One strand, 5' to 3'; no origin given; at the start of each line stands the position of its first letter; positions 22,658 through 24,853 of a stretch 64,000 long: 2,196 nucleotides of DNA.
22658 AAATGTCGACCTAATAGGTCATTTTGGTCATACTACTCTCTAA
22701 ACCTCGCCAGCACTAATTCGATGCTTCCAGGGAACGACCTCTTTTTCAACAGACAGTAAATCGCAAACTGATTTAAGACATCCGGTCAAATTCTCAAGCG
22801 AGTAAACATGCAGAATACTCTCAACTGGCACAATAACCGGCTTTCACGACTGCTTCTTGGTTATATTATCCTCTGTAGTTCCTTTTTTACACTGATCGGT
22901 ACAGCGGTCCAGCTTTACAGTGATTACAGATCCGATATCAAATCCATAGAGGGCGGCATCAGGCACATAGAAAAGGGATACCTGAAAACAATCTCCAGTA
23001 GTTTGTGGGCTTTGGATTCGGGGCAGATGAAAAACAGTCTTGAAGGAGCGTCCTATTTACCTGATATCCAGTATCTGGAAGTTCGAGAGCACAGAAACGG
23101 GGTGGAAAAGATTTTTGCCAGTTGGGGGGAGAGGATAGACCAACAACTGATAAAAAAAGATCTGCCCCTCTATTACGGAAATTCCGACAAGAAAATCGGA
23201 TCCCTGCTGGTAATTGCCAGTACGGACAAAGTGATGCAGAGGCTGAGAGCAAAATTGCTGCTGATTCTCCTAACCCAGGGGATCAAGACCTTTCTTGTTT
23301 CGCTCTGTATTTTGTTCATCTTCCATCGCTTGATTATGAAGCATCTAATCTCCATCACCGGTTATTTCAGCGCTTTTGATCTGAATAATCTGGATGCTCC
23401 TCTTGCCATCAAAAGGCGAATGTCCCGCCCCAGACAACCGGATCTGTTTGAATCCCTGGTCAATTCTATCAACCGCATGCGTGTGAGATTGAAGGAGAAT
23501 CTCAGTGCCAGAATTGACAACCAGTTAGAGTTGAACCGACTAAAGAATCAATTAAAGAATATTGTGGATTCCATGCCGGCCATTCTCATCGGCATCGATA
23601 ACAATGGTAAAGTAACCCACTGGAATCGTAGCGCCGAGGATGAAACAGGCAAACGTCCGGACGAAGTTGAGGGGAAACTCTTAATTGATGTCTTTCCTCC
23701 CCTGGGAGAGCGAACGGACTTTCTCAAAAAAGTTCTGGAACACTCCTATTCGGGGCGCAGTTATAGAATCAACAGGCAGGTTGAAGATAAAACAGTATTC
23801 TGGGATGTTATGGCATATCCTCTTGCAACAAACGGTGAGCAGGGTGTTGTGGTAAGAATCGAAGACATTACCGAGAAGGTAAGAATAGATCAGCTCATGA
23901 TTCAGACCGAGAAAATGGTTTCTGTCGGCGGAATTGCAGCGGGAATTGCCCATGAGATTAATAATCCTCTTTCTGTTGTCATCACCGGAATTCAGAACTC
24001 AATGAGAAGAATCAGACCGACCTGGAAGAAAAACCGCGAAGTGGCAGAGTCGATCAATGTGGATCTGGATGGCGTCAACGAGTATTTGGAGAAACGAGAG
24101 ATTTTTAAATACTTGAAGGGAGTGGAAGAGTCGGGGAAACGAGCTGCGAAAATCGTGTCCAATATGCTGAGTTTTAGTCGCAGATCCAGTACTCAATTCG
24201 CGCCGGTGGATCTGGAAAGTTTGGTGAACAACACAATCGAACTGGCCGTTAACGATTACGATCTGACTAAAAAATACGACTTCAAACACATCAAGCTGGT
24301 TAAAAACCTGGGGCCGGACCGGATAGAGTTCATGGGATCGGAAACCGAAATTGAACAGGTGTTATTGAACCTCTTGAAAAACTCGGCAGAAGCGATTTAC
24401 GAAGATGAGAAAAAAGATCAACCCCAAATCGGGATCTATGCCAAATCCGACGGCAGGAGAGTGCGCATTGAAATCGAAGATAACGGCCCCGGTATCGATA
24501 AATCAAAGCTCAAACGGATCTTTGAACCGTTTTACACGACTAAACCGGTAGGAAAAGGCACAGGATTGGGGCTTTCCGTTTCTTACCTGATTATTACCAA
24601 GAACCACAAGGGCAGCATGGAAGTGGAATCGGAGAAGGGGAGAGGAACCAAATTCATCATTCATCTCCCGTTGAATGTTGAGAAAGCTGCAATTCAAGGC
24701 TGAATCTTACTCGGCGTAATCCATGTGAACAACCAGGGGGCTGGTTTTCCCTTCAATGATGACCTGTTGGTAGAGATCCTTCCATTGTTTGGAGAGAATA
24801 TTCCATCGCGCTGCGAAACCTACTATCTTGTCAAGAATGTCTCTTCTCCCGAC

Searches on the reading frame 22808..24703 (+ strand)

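Call 38: search_protein_families(library=pfam, proteins=[window:22808-24703:+], max_evalue=0.00001)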
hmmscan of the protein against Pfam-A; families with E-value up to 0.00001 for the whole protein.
window:22808-24703:+ (631 aa): 6 families
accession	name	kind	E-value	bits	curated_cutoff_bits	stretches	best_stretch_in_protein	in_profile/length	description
PF02518.31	HATPase_c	-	2e-26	93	26.4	1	511-623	2-110/111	Histidine kinase-, DNA gyrase B-, and HSP90-like ATPase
PF17149.10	CHASE5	-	1.6e-15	57.4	27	1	39-146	1-108/108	Periplasmic sensor domain found in signal transduction proteins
PF00989.32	PAS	-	1.7e-14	54.2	22.6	1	248-354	2-113/113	PAS fold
PF08448.16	PAS_4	-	2.2e-09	38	23.1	1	253-359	1-110/110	PAS fold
PF00512.31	HisKA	-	5.8e-09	36.3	26.9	1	376-460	5-64/66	His Kinase A (phospho-acceptor) domain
PF13426.13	PAS_9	-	4.5e-06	27.3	27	0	258-356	3-103/103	PAS domain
